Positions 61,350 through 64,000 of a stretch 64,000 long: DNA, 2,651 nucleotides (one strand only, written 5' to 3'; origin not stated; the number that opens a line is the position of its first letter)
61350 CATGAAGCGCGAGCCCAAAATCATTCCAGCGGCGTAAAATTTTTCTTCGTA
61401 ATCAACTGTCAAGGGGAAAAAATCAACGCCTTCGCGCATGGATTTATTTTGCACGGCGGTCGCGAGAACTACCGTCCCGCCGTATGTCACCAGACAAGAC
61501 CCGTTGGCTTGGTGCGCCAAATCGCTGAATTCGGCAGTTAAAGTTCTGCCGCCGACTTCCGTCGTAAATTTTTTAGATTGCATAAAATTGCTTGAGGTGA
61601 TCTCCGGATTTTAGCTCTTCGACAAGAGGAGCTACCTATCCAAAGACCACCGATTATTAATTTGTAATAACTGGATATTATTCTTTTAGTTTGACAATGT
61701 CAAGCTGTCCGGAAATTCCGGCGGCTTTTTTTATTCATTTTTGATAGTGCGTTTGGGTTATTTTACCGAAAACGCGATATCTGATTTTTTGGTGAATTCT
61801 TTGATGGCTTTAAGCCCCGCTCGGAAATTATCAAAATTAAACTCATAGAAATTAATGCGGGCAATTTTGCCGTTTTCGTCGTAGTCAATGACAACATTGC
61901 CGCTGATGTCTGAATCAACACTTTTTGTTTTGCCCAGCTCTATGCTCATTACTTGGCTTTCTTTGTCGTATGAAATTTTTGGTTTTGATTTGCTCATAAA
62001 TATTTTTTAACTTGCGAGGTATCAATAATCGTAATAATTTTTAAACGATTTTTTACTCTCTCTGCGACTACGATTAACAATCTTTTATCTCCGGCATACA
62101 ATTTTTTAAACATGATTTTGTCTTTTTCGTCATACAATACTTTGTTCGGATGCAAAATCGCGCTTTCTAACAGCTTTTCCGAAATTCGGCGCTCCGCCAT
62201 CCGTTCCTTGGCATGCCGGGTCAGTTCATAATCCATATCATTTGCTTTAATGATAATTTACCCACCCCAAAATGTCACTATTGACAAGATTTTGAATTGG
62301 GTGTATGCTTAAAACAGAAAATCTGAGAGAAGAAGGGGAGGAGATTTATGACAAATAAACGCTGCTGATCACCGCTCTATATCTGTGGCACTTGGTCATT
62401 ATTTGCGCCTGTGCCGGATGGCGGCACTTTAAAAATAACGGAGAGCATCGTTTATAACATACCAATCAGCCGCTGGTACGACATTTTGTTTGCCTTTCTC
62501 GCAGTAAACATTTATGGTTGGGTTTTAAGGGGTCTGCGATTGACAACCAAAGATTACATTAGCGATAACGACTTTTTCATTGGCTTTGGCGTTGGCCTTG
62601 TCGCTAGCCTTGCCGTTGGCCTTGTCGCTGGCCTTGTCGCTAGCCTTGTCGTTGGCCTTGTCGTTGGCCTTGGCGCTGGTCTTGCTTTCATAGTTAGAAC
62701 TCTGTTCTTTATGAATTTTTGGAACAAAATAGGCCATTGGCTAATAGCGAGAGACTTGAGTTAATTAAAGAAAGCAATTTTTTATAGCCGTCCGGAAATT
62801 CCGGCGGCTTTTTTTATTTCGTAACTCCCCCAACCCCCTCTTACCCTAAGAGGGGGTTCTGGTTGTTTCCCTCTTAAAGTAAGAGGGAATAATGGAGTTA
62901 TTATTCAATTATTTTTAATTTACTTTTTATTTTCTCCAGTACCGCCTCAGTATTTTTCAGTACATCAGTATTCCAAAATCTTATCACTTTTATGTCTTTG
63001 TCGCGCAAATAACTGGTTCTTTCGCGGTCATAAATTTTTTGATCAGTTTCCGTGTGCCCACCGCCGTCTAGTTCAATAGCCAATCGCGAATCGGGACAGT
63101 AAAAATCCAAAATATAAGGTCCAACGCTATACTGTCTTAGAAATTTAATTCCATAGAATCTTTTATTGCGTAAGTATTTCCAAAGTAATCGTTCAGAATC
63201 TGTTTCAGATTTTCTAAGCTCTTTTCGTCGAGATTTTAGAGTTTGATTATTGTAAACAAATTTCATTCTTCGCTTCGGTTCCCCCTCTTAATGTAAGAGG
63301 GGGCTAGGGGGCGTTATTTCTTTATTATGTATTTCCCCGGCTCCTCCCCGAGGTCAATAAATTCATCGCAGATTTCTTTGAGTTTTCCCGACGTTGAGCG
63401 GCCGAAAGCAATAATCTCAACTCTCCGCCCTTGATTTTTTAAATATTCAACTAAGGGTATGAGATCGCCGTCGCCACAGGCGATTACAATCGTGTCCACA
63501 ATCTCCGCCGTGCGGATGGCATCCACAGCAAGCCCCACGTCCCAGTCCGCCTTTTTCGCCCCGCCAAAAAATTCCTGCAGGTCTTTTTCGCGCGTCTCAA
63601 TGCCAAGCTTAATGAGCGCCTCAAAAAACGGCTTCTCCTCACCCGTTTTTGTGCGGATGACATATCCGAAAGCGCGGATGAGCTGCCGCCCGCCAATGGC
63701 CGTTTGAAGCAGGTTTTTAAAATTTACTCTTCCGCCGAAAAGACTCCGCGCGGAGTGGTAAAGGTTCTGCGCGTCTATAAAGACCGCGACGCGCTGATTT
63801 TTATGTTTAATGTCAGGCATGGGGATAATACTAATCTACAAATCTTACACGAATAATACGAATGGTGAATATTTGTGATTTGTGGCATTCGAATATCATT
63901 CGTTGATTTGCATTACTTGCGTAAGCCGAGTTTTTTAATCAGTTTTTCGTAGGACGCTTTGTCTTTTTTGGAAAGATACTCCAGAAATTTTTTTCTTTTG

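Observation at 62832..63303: Second hairpin-repeat family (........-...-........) bracketing a DUF559 endonuclease gene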

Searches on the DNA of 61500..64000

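Call 21: search_rna_families(source=window, start=61500, end=64000, threshold=evalue, max_evalue=1)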
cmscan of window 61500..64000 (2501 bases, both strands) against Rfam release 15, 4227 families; matches with E-value up to 1: 3.
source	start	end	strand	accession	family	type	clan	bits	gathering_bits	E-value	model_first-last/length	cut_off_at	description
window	62823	62899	-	RF01012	mir-628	Gene; miRNA;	-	20.8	75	0.32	1-77/77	no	mir-628 microRNA precursor family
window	61654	61731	+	RF02552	RcsR1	Gene; sRNA;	-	20.7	60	0.35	1-96/96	no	RcsR1 sRNA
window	62829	62891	-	RF03520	mir-3059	Gene; miRNA;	-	20.6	88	0.81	1-59/59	no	mir-3059 microRNA precursor family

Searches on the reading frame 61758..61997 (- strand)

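Call 5: search_protein_families(library=pfam, proteins=[window:61758-61997:-], max_evalue=0.01)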
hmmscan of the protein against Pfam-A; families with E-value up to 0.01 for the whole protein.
window:61758-61997:- (79 aa): 1 family
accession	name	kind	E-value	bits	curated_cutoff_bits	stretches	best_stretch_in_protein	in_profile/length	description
PF10049.14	DUF2283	-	4.4e-10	40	23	1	7-51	1-46/49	Protein of unknown function (DUF2283)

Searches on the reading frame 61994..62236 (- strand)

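Call 5: search_protein_families(library=pfam, proteins=[window:61994-62236:-], max_evalue=0.01)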
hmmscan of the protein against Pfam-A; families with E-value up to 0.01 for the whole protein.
window:61994-62236:- (80 aa): 1 family
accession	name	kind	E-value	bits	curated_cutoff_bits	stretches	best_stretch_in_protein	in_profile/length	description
PF14076.12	DUF4258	-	1.6e-10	41.6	25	1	5-71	1-70/71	Domain of unknown function (DUF4258)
